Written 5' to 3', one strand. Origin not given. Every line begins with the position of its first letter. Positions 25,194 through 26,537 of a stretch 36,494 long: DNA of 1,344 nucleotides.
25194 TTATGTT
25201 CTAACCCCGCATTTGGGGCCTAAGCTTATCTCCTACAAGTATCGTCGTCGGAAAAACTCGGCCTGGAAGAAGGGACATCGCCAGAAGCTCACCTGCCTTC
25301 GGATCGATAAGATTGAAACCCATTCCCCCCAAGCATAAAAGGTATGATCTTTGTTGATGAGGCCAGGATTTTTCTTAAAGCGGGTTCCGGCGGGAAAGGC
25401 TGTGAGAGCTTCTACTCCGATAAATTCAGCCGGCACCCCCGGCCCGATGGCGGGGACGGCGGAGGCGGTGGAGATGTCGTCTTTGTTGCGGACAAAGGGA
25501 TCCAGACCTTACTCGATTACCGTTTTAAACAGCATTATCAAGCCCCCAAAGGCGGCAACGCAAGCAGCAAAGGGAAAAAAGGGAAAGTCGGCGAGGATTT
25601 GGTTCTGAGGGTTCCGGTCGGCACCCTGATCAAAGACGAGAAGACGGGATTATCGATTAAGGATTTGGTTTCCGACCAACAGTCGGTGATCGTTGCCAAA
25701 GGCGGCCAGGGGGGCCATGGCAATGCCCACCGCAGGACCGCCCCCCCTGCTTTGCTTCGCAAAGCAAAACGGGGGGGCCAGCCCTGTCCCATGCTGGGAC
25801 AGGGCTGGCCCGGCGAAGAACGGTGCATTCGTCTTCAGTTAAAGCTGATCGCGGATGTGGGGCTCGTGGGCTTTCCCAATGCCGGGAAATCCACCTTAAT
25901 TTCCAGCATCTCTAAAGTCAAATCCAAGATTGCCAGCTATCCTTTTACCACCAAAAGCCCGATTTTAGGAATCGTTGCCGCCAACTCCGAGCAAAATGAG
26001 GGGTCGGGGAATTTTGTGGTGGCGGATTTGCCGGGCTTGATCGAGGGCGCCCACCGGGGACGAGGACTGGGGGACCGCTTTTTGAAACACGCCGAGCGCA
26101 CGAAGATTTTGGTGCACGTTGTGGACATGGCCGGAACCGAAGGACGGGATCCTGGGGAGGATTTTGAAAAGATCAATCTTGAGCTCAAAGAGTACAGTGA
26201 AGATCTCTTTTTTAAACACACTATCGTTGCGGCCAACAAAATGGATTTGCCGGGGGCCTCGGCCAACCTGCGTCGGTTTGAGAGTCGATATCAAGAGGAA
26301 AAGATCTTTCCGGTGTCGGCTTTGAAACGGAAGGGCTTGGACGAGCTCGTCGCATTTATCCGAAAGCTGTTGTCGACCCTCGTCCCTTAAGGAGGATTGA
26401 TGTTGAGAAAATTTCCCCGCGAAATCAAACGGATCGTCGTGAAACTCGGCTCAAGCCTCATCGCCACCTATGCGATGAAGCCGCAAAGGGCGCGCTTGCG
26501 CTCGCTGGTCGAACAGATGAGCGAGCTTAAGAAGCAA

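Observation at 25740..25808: Palindromic repeat translated in frame inside the essential GTPase gene obg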

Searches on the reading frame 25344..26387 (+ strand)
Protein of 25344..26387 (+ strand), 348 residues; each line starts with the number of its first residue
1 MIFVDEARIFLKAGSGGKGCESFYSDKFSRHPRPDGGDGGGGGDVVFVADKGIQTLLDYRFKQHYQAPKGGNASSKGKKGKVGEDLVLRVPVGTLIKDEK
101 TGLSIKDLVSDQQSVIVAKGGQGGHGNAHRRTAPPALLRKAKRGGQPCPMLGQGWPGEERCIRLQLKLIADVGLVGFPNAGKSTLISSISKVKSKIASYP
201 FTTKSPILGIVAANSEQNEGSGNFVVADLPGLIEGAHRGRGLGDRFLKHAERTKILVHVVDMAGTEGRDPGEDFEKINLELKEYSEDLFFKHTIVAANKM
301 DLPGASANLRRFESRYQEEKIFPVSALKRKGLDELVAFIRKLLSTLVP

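Call 9: find_homologous_proteins(query=window:25344-26387:+)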
Query window:25344-26387:+ (348 aa): 8000 proteins with E <= 0.001 among 8000 candidates; the best 120 are listed.
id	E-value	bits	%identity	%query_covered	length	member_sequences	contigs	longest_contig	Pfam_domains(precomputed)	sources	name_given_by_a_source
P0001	1.1e-228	776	100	100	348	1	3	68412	PF01926.30,PF02421.25,PF01018.29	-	-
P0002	3.8e-152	524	71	99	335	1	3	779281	PF01926.30,PF02421.25,PF01018.29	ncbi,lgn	-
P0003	6.3e-148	510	69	99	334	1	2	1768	PF01926.30,PF02421.25,PF01018.29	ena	-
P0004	1.4e-146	506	71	97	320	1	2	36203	PF01926.30,PF00025.28,PF02421.25,PF01018.29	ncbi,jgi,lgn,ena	-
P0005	1.0e-145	503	69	99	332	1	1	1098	PF01926.30,PF02421.25,PF01018.29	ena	-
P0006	1.2e-145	503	69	99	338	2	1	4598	PF01926.30,PF02421.25,PF01018.29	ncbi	-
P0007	3.4e-144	498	71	99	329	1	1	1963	PF01926.30,PF02421.25,PF01018.29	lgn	-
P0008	1.5e-141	489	68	99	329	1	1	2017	PF01926.30,PF02421.25,PF01018.29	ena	-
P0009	2.6e-141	489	66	99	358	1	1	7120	PF01926.30,PF02421.25,PF01018.29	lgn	-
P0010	8.9e-140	484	67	99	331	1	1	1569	PF01926.30,PF02421.25,PF01018.29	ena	-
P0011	9.1e-140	484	68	96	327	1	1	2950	PF01926.30,PF02421.25,PF01018.29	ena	-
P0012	9.7e-140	484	66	99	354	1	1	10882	PF01926.30,PF02421.25,PF01018.29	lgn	-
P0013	3.5e-139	482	67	99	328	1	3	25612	PF01926.30,PF02421.25,PF01018.29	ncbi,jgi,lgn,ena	-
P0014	1.3e-138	480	67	99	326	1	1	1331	PF01926.30,PF02421.25,PF01018.29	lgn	-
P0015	1.7e-138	479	67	99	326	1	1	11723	PF01926.30,PF00025.28,PF02421.25,PF00009.34,PF01018.29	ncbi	-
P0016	2.1e-138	479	64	99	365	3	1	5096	PF01926.30,PF02421.25,PF01018.29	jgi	-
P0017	2.6e-138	479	67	99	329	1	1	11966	PF01926.30,PF02421.25,PF01018.29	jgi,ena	-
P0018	4.4e-138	478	66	99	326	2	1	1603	PF01926.30,PF02421.25,PF01018.29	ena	-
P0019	1.8e-137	476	68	99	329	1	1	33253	PF01926.30,PF02421.25,PF01018.29,PF03308.23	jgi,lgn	jgi:GTP-binding protein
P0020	3.6e-137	475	69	99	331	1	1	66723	PF01926.30,PF00025.28,PF02421.25,PF01018.29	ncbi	-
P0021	5.2e-137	475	66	99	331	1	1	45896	PF01926.30,PF02421.25,PF01018.29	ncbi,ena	-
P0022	7.7e-137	474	65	99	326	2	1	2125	PF01926.30,PF02421.25,PF01018.29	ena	-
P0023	1.1e-135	470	67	99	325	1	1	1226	PF01926.30,PF02421.25,PF01018.29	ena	-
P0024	1.2e-135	470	64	99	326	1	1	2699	PF01926.30,PF02421.25,PF01018.29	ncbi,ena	-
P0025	2.1e-135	469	65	99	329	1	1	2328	PF01926.30,PF02421.25,PF01018.29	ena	-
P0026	2.7e-135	469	64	100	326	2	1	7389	PF01926.30,PF02421.25,PF01018.29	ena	-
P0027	1.4e-134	467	63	99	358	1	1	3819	PF01926.30,PF02421.25,PF01018.29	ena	-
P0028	1.4e-134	467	66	100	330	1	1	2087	PF01926.30,PF02421.25,PF01018.29,PF03308.23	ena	-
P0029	2.6e-134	466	65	100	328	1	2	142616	PF01926.30,PF02421.25,PF01018.29,PF16897.11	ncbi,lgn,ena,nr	ncbi:MAG: GTPase ObgE [Candidatus Omnitrophica bacterium]|nr:GTPase ObgE [Candidatus Omnitrophota ba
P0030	3.0e-134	465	64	99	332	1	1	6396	PF01926.30,PF02421.25,PF01018.29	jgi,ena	-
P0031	4.5e-134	465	66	99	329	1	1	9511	PF01926.30,PF02421.25,PF01018.29,PF16897.11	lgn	-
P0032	1.9e-133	463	65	99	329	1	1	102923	PF01926.30,PF02421.25,PF01018.29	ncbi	-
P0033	5.3e-133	461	65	99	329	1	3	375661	PF01926.30,PF02421.25,PF01018.29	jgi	-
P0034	9.7e-133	460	65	99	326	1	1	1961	PF01926.30,PF02421.25,PF01018.29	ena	-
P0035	1.7e-132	460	64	100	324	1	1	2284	PF01926.30,PF02421.25,PF01018.29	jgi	jgi:GTP-binding protein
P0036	2.1e-132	459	64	99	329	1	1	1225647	PF01926.30,PF02421.25,PF01018.29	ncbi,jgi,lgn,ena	ncbi:MAG: GTPase ObgE [Candidatus Omnitrophota bacterium]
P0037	5.0e-132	458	63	99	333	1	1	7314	PF01926.30,PF02421.25,PF00009.34,PF01018.29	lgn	-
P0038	5.8e-132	458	62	99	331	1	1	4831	PF01926.30,PF02421.25,PF01018.29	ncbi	-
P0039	6.0e-132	458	66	99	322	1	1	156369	PF01926.30,PF02421.25,PF01018.29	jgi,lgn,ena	-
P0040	7.9e-132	457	64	99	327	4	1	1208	PF01926.30,PF02421.25,PF01018.29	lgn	-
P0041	9.4e-132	457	64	99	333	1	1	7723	PF01926.30,PF02421.25,PF01018.29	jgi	-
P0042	9.4e-132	457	65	99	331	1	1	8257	PF01926.30,PF02421.25,PF01018.29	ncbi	-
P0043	1.1e-131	457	66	99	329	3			PF01926.30,PF02421.25,PF01018.29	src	-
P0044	1.5e-131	457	65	99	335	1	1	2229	PF01926.30,PF00025.28,PF02421.25,PF00009.34,PF01018.29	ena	-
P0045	1.6e-131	456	64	99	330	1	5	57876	PF01926.30,PF00025.28,PF02421.25,PF01018.29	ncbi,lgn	-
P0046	1.8e-131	456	64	99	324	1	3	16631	PF01926.30,PF02421.25,PF00009.34,PF01018.29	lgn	-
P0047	2.6e-131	456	64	99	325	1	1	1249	PF01926.30,PF02421.25,PF01018.29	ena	-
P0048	4.6e-131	455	65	96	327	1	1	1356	PF01926.30,PF02421.25,PF01018.29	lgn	-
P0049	5.7e-131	455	64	99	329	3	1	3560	PF01926.30,PF02421.25,PF01018.29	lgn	-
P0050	6.5e-131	454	65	99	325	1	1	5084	PF01926.30,PF02421.25,PF01018.29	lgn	-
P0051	7.3e-131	454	63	99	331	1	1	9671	PF01926.30,PF02421.25,PF01018.29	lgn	-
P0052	8.5e-131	454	66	99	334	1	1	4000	PF01926.30,PF02421.25,PF00009.34,PF01018.29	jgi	-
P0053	1.0e-130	454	66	99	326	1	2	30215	PF01926.30,PF02421.25,PF01018.29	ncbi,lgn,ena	-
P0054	2.5e-130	453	63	99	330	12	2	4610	PF01926.30,PF02421.25,PF01018.29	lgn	-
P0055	2.7e-130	452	65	99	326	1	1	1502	PF01926.30,PF02421.25,PF01018.29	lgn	-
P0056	2.7e-130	452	64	99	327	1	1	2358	PF01926.30,PF02421.25,PF01018.29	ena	-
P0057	3.0e-130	452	63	99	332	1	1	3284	PF01926.30,PF02421.25,PF01018.29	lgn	-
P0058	3.6e-130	452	64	99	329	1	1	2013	PF01926.30,PF02421.25,PF01018.29,PF03308.23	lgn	-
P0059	3.8e-130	452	64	99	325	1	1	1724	PF01926.30,PF02421.25,PF01018.29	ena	-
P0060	4.3e-130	452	64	99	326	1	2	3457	PF01926.30,PF02421.25,PF01018.29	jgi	-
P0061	4.8e-130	452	62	99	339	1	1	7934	PF01926.30,PF02421.25,PF01018.29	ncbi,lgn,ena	-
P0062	5.4e-130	451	63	99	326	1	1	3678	PF01926.30,PF02421.25,PF01018.29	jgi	jgi:GTP-binding protein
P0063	1.4e-129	450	63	99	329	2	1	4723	PF01926.30,PF02421.25,PF01018.29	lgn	-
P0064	1.5e-129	450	64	99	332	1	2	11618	PF01926.30,PF02421.25,PF01018.29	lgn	-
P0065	1.6e-129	450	63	99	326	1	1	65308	PF01926.30,PF02421.25,PF01018.29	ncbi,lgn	-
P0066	1.8e-129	450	64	99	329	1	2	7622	PF01926.30,PF02421.25,PF01018.29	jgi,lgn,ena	-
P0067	2.8e-129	449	63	99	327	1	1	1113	PF01926.30,PF00025.28,PF02421.25,PF01018.29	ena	-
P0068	2.9e-129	449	63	99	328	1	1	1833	PF01926.30,PF02421.25,PF00009.34,PF01018.29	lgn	-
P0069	3.0e-129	449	63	99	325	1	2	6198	PF01926.30,PF02421.25,PF01018.29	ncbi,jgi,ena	-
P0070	4.0e-129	449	63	99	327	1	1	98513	PF01926.30,PF02421.25,PF01018.29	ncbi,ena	-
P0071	4.2e-129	449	64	100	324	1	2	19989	PF01926.30,PF02421.25,PF00009.34,PF01018.29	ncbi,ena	-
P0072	5.4e-129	448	63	99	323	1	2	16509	PF01926.30,PF02421.25,PF01018.29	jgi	jgi:GTPase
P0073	5.5e-129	448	64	99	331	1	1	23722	PF01926.30,PF02421.25,PF00009.34,PF01018.29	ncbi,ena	-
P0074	5.9e-129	448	60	99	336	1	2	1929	PF01926.30,PF02421.25,PF01018.29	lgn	-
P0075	7.9e-129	448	64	99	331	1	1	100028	PF01926.30,PF02421.25,PF01018.29,PF16897.11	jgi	jgi:GTP-binding protein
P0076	1.0e-128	447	62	99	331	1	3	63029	PF01926.30,PF02421.25,PF01018.29,PF16897.11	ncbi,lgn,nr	ncbi:MAG: GTPase ObgE [Candidatus Omnitrophica bacterium]|nr:GTPase ObgE [Candidatus Omnitrophota ba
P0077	1.1e-128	447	66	96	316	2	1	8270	PF01926.30,PF02421.25,PF01018.29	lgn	-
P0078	1.3e-128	447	63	99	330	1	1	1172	PF01926.30,PF02421.25,PF00009.34,PF01018.29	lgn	-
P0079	1.4e-128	447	63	99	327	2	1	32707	PF01926.30,PF02421.25,PF01018.29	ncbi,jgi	-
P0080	1.5e-128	447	62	99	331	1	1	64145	PF01926.30,PF02421.25,PF01018.29,PF16897.11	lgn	-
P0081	1.6e-128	447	65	99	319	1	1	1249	PF01926.30,PF00025.28,PF02421.25,PF01018.29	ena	-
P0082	1.7e-128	447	64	97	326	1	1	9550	PF01926.30,PF00025.28,PF02421.25,PF01018.29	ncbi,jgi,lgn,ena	ncbi:MAG: GTPase ObgE [Candidatus Omnitrophota bacterium]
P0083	1.7e-128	447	62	98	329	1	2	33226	PF01926.30,PF02421.25,PF01018.29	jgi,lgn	-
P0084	1.9e-128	446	61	99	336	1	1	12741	PF01926.30,PF01018.29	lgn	-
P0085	2.4e-128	446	62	99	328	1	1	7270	PF01926.30,PF00025.28,PF02421.25,PF01018.29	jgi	jgi:GTP-binding protein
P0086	2.6e-128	446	63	99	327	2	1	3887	PF01926.30,PF02421.25,PF01018.29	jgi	jgi:GTP-binding protein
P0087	3.6e-128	445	63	99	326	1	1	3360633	PF01926.30,PF02421.25,PF00009.34,PF01018.29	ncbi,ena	-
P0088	4.0e-128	445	63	98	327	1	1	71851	PF01926.30,PF02421.25,PF01018.29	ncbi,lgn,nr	ncbi:MAG: GTPase ObgE [Candidatus Omnitrophica bacterium]|nr:GTPase ObgE [Candidatus Omnitrophota ba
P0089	5.4e-128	445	63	99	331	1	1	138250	PF01926.30,PF02421.25,PF01018.29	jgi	jgi:GTP-binding protein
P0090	6.4e-128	445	62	99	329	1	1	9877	PF01926.30,PF02421.25,PF01018.29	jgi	-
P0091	7.0e-128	445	63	99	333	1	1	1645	PF01926.30,PF02421.25,PF00009.34,PF01018.29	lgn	-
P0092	9.6e-128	444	59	99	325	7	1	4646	PF01926.30,PF02421.25,PF01018.29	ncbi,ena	-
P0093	1.1e-127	444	61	98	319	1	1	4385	PF01926.30,PF02421.25,PF01018.29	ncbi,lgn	-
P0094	1.1e-127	444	62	99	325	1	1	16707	PF01926.30,PF02421.25,PF01018.29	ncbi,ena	-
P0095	1.2e-127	444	64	99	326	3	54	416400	PF01926.30,PF02421.25,PF01018.29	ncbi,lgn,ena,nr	ncbi:MAG: GTPase ObgE [Candidatus Omnitrophica bacterium]|nr:GTPase ObgE [Candidatus Omnitrophota ba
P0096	1.3e-127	444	62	99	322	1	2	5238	PF01926.30,PF02421.25,PF01018.29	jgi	-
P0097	1.4e-127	444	65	99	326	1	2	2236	PF01926.30,PF00025.28,PF02421.25,PF01018.29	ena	-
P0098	1.5e-127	443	63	99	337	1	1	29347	PF01926.30,PF02421.25,PF00009.34,PF01018.29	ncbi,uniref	ncbi:GTP-binding protein Obg [hydrothermal vent metagenome]|uniref:GTP-binding protein Obg n=1 Tax=h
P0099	1.9e-127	443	59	99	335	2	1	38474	PF01926.30,PF02421.25,PF01018.29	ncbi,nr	ncbi:MAG: GTPase ObgE [Candidatus Omnitrophica bacterium]|nr:GTPase ObgE [Candidatus Omnitrophota ba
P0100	2.2e-127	443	61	99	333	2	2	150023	PF01926.30,PF02421.25,PF01018.29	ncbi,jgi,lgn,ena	-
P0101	2.4e-127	443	64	99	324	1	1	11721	PF01926.30,PF02421.25,PF00009.34,PF01018.29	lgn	-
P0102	2.4e-127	443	63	99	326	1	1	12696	PF01926.30,PF02421.25,PF01018.29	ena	-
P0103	2.5e-127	443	61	99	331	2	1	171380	PF01926.30,PF02421.25,PF01018.29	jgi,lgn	jgi:GTP-binding protein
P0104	3.2e-127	442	62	99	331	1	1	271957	PF01926.30,PF02421.25,PF01018.29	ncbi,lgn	-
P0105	4.3e-127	442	64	99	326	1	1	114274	PF01926.30,PF00025.28,PF02421.25,PF01018.29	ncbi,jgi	-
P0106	4.6e-127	442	63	99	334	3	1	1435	PF01926.30,PF02421.25,PF00009.34,PF01018.29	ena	-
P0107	5.7e-127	442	62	99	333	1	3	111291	PF01926.30,PF00025.28,PF02421.25,PF01018.29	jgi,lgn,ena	-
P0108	5.8e-127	441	58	99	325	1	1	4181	PF01926.30,PF02421.25,PF01018.29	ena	-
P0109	5.8e-127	441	62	99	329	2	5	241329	PF01926.30,PF02421.25,PF01018.29,PF16897.11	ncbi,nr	ncbi:MAG: hypothetical protein A2Y03_11285 [Omnitrophica WOR_2 bacterium GWF2_38_59]|nr:MAG: hypothe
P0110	6.2e-127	441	63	99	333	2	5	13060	PF01926.30,PF02421.25,PF00009.34,PF01018.29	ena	-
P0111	8.3e-127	441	62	99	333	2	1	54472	PF01926.30,PF02421.25,PF01018.29,PF03308.23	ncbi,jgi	jgi:GTP-binding protein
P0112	9.9e-127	441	60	99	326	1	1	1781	PF01926.30,PF02421.25,PF01018.29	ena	-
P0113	1.0e-126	441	58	99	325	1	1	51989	PF01926.30,PF02421.25,PF01018.29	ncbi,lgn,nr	ncbi:MAG: GTPase ObgE [Candidatus Omnitrophica bacterium]|nr:GTPase ObgE [Candidatus Omnitrophota ba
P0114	1.0e-126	441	60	99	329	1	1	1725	PF01926.30,PF02421.25,PF01018.29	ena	-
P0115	1.1e-126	441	62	99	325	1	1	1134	PF01926.30,PF02421.25,PF01018.29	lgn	-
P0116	1.3e-126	440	63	99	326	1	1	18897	PF01926.30,PF00025.28,PF02421.25,PF01018.29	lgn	-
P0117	1.3e-126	440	59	99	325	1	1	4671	PF01926.30,PF02421.25,PF01018.29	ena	-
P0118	1.6e-126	440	63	99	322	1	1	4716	PF01926.30,PF02421.25,PF01018.29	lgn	-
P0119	1.8e-126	440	60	99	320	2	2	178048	PF01926.30,PF02421.25,PF01018.29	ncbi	-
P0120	1.9e-126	440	62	99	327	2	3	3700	PF01926.30,PF02421.25,PF01018.29,PF16897.11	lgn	-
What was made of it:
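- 25344..26390 (+): obg (GTPase Obg/CgtA), 348 aa, intact. The Obg fold, G1 (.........), G3 (DLPG) and G4 (NKMD) are all present downstream of the insert. Homologues with PF01018/PF01926 (call 9).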

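Call 19: find_encoding_contigs(protein=P0001, flank=10000, max_places=6)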
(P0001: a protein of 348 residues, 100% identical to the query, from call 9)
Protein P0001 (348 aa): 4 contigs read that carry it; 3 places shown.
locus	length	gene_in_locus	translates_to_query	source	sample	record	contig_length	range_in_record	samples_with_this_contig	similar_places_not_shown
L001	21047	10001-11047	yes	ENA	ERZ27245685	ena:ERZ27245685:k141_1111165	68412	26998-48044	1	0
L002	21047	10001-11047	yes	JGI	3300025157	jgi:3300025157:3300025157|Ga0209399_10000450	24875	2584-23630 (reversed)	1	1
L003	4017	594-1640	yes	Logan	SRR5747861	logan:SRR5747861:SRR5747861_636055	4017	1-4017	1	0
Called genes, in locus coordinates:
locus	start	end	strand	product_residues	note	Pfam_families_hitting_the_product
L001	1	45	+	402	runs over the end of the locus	PF28597:T2SSF_N, PF00482:T2SSF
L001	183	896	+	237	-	PF13851:GAS (weak)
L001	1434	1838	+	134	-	PF07963:N_methyl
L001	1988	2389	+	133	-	-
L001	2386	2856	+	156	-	PF07963:N_methyl (weak)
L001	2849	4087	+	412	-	PF23981:DUF7305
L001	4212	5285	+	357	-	PF11104:PilM_2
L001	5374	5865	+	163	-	PF05137:PilN (weak)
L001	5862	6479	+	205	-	PF04350:PilO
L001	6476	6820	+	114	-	-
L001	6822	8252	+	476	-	PF07660:STN (weak), PF03958:Secretin_N, PF00263:Secretin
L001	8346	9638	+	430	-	PF10150:RNase_E_G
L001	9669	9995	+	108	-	PF00829:Ribosomal_L21p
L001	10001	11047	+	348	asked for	PF01018:GTP1_OBG, PF01926:MMR_HSR1, PF02421:FeoB_N (weak)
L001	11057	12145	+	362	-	PF00696:AA_kinase, PF01472:PUA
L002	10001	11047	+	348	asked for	PF01018:GTP1_OBG, PF01926:MMR_HSR1, PF02421:FeoB_N (weak)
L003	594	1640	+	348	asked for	PF01018:GTP1_OBG, PF01926:MMR_HSR1, PF02421:FeoB_N (weak)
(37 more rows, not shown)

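Call 30: search_solved_structures(query=P0001, show_alignments=2, max_evalue=1e-20)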
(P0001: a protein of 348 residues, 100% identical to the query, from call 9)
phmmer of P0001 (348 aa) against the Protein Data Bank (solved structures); distinct sequences matched with E-value up to 1e-20: 8.
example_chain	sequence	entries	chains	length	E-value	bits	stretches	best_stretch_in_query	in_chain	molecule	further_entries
1lnz_A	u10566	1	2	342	1.5e-95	323.3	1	2-340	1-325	SPO0B-associated GTP-binding protein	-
5m04_A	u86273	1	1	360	1.8e-77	263.9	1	1-334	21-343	GTPase ObgE/CgtA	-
4csu_9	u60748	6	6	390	2.4e-77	263.5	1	1-334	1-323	GTPASE OBGE/CGTA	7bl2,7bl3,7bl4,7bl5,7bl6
1udx_A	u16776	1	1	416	6.6e-63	216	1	3-343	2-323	the GTP-binding protein Obg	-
7odt_t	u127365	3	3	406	1.8e-61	211.2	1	2-342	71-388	Mitochondrial ribosome-associated GTPase 2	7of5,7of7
7o9k_G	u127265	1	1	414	2e-61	211.1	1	2-342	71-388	Mitochondrial ribosome-associated GTPase 2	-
7oi6_y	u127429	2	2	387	5e-49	170.3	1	3-322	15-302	GTP-binding protein 10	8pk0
9e9c_t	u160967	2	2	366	6.3e-47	163.4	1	156-313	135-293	GTP-binding protein 10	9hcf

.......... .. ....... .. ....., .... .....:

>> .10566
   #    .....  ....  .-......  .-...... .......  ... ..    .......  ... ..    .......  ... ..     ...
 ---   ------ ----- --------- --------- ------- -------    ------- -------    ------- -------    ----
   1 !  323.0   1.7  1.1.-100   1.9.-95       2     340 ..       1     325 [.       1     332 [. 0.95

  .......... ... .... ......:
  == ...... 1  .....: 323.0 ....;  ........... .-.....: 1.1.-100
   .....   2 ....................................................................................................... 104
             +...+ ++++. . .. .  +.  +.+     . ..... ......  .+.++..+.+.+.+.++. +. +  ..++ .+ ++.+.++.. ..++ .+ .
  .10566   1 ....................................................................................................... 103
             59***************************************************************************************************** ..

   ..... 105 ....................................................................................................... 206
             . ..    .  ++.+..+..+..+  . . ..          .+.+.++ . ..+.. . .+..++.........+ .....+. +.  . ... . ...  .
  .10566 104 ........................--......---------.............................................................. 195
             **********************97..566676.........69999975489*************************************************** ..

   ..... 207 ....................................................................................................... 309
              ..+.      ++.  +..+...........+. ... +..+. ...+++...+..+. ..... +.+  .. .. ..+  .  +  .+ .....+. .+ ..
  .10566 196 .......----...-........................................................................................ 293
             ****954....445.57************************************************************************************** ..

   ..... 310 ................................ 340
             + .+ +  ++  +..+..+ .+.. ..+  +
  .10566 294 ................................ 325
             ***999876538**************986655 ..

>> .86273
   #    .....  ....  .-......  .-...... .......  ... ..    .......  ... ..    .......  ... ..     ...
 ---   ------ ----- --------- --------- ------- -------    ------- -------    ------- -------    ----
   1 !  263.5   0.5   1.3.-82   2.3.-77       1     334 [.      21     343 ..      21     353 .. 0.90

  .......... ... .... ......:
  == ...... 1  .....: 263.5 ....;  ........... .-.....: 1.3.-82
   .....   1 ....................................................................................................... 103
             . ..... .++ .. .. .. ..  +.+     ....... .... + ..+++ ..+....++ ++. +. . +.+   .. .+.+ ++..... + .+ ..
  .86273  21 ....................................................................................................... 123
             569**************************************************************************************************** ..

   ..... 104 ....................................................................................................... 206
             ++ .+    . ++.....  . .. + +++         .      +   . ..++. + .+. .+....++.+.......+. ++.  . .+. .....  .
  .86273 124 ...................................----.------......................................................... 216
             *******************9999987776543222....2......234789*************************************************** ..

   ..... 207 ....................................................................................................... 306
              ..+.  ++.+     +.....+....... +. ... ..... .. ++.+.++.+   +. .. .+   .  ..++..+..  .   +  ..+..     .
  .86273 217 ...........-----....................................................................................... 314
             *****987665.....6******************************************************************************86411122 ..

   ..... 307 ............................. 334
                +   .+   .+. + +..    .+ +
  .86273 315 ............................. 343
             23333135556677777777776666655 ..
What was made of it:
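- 25344..26390 (+): PDB 1LNZ at E = 1.5e-95 (call 30).
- B. subtilis and E. coli Obg have an 18-residue linker, longer than that of the relatives (call 30).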
